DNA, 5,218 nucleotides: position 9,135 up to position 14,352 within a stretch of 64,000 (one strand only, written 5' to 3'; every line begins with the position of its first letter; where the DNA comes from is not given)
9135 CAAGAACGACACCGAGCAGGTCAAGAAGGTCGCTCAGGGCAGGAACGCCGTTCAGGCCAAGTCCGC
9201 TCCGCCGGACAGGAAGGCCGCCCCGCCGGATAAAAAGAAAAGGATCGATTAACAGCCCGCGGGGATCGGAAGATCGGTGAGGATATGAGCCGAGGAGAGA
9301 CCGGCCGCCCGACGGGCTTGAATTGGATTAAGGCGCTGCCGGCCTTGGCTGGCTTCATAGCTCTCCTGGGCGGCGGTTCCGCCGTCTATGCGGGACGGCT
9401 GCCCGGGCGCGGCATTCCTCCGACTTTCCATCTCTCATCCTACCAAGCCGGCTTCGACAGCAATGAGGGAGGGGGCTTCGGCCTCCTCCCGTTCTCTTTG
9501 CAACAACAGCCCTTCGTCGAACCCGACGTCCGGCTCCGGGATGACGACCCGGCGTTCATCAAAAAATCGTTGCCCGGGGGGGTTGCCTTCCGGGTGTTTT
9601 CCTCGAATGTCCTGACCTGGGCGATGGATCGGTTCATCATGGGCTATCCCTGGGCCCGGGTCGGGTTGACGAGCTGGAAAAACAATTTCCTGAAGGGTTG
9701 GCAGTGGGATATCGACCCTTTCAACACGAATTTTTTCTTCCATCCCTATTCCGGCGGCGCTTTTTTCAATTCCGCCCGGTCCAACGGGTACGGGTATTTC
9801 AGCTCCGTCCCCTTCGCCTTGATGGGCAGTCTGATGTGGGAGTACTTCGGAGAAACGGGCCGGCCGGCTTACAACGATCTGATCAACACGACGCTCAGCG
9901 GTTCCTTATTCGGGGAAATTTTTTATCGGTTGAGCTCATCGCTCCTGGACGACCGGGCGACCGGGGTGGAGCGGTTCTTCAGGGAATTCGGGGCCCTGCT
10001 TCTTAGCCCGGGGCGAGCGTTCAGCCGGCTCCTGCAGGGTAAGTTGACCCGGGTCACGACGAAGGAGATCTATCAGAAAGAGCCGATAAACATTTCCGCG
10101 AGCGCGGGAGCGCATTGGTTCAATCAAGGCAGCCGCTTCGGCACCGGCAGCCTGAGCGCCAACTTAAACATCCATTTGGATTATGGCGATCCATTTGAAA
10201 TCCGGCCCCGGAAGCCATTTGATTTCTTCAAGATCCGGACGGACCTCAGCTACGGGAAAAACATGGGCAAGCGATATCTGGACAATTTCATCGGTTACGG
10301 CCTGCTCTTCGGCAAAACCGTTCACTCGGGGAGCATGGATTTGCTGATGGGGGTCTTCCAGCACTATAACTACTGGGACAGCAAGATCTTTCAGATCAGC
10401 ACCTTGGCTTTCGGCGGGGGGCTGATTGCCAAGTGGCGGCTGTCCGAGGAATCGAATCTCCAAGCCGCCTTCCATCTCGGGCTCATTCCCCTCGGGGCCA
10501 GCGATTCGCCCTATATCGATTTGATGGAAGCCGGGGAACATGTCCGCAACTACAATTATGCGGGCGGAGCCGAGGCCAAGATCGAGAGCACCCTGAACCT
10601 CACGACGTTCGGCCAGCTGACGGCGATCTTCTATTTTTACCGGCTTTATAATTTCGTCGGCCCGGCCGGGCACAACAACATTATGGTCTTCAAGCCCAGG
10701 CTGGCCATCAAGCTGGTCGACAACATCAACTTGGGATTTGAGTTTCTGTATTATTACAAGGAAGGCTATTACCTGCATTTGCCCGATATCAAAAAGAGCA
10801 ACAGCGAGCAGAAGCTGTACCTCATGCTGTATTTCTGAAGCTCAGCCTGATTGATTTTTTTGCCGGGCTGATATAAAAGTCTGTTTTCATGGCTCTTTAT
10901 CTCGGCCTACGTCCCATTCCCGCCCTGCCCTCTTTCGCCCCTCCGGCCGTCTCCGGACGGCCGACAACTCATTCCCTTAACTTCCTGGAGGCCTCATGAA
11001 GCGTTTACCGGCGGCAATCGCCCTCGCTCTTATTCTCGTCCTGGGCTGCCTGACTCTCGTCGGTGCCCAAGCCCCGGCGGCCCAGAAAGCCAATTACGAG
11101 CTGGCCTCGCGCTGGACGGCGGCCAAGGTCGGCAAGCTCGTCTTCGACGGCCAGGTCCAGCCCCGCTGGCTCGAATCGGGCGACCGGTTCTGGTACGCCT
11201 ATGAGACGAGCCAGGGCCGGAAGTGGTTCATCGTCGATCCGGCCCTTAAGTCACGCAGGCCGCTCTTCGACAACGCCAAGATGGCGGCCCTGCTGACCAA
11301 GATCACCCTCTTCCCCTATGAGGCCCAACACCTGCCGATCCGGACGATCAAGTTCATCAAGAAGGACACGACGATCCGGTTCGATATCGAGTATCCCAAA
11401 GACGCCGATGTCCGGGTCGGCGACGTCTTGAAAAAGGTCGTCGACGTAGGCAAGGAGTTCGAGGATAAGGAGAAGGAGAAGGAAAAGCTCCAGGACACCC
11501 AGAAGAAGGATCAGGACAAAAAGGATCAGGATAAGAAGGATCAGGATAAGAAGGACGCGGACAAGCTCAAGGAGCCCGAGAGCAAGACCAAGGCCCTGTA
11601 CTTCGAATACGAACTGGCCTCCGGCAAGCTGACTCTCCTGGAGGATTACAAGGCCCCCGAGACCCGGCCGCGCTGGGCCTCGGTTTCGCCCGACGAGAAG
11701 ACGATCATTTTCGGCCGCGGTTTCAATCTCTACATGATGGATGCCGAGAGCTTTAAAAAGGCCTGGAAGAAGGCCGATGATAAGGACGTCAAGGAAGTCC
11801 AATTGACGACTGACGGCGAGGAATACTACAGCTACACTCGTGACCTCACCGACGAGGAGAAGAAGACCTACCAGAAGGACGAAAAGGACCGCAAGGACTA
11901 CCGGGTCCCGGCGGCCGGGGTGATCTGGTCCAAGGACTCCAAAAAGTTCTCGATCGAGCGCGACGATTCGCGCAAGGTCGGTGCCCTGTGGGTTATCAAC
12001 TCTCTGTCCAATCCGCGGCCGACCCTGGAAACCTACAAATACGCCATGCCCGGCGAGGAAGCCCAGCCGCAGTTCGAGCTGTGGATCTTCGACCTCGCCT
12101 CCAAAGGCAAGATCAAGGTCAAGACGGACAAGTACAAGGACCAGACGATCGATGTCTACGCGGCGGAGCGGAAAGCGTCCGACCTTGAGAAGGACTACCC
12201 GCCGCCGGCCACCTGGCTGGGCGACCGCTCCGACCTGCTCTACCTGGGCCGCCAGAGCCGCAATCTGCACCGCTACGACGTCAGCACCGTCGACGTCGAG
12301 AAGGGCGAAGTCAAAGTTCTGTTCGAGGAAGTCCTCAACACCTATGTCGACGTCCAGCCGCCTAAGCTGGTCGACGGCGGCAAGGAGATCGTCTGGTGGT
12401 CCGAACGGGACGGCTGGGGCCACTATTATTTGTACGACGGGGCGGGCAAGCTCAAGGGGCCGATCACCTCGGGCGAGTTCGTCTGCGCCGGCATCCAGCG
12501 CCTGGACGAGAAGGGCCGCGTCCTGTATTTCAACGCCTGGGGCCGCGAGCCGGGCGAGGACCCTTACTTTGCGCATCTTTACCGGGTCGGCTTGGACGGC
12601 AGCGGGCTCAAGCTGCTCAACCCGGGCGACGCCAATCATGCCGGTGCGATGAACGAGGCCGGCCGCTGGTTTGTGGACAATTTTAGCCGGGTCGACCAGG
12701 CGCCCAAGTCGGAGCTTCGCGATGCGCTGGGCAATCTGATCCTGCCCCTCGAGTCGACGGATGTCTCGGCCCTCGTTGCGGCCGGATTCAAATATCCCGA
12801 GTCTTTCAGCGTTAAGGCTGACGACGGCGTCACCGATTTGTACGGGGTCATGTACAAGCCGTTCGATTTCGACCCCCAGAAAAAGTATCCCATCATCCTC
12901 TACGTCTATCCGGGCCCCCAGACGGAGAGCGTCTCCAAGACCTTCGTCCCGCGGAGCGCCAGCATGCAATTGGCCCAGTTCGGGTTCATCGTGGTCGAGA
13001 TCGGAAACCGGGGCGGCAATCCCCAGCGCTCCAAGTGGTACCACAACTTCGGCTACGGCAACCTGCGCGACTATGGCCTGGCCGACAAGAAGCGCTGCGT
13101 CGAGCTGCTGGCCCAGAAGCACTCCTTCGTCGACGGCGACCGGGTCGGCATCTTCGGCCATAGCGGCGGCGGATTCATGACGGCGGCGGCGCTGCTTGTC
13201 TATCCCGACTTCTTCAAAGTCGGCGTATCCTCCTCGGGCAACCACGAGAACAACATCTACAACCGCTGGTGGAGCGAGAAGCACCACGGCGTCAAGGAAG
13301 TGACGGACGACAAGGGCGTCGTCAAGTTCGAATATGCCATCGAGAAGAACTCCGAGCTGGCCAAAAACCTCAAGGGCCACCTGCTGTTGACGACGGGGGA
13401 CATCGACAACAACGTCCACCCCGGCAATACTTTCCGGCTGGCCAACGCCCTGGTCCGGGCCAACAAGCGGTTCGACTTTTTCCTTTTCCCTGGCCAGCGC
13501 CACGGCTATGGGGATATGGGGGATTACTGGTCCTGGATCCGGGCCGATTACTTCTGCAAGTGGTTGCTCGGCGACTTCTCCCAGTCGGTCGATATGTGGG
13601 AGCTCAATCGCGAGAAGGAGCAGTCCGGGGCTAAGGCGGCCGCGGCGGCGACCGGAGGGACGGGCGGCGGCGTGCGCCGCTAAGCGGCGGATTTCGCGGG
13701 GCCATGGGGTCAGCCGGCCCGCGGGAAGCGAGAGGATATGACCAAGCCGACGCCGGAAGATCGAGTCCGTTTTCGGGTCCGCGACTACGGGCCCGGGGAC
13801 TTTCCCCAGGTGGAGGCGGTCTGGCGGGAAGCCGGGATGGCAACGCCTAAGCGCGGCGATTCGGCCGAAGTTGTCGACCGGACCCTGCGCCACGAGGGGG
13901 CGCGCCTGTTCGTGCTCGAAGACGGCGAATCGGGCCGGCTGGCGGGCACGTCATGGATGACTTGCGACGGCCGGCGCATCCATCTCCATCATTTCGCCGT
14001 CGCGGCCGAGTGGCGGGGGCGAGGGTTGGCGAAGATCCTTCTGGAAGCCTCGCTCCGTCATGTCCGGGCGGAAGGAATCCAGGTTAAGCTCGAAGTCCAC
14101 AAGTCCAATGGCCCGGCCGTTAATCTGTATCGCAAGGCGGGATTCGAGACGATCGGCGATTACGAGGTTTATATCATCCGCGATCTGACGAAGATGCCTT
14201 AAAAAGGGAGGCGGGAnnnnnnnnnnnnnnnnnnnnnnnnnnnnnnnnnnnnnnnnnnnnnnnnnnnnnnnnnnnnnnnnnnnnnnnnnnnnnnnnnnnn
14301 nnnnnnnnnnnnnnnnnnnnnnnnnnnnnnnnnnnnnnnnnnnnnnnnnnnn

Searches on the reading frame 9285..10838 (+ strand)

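Call 64: search_protein_families(library=pfam, proteins=[window:9285-10838:+], max_evalue=0.0001)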
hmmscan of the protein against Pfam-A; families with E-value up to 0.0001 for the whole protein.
window:9285-10838:+ (517 aa): 1 family
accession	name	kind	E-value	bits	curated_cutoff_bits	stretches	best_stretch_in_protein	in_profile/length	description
PF13084.11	DUF3943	-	1.9e-33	115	27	1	138-242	1-107/108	Domain of unknown function (DUF3943)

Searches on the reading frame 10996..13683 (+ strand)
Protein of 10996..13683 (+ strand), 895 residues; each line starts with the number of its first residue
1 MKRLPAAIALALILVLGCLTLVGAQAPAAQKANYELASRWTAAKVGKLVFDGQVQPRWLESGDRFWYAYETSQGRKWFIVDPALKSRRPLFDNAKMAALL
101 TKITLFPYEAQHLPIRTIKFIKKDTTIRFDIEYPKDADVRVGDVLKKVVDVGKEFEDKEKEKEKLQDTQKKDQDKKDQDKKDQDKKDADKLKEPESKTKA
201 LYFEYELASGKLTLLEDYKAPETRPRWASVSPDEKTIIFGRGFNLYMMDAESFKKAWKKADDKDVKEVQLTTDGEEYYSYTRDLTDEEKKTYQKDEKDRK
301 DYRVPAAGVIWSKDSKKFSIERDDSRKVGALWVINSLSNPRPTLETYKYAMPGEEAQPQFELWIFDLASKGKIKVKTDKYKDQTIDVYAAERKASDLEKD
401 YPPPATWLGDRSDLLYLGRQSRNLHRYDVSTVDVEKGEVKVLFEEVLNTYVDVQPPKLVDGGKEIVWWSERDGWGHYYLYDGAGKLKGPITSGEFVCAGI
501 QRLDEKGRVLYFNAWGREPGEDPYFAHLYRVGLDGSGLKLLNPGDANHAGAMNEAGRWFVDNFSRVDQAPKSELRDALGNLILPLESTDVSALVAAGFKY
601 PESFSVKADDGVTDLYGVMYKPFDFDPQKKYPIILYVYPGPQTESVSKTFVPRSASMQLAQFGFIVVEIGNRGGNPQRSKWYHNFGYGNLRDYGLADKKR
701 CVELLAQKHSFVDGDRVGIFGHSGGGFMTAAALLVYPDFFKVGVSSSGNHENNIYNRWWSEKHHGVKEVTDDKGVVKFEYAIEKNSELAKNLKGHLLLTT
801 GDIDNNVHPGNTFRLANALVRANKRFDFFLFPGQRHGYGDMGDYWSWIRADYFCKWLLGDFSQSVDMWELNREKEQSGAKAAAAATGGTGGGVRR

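Call 64: search_protein_families(library=pfam, proteins=[window:10996-13683:+], max_evalue=0.0001)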
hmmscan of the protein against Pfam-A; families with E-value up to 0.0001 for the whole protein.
window:10996-13683:+ (895 aa): 2 families
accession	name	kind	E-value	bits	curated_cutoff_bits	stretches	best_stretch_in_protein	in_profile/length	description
PF00930.27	DPPIV_N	-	1.1e-36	126.8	22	1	197-568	20-352/354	Dipeptidyl peptidase IV (DPP IV) N-terminal region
PF00326.27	Peptidase_S9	-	2.2e-32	112.7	22.6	1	657-852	7-205/213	Prolyl oligopeptidase family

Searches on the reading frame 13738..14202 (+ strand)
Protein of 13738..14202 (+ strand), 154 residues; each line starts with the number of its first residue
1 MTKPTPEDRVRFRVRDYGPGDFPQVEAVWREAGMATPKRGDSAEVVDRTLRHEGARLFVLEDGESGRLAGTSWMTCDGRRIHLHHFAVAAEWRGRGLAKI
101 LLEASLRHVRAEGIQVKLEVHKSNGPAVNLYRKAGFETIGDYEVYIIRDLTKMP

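Call 64: search_protein_families(library=pfam, proteins=[window:13738-14202:+], max_evalue=0.0001)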
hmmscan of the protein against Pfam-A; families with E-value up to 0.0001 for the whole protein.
window:13738-14202:+ (154 aa): 7 families
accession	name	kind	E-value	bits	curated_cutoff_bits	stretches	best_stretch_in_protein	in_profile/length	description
PF00583.31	Acetyltransf_1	-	8.9e-16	58.7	20.7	1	45-136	24-116/116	Acetyltransferase (GNAT) family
PF13673.13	Acetyltransf_10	-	1.3e-13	51.5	23.6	1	43-141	19-112/128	Acetyltransferase (GNAT) domain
PF13508.13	Acetyltransf_7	-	2.4e-13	50.7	27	1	54-137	2-83/84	Acetyltransferase (GNAT) domain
PF08445.16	FR47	-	2.7e-08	34.1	22.1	1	83-139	24-80/86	FR47-like protein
PF13480.13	Acetyltransf_6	-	4.2e-08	33.9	22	1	27-115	40-130/143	Acetyltransferase (GNAT) domain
PF14542.12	Acetyltransf_CG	-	5.3e-08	33.3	30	1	58-117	2-61/80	GCN5-related N-acetyl-transferase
PF13527.13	Acetyltransf_9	-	1.6e-05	25.3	25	0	14-138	2-126/127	Acetyltransferase (GNAT) domain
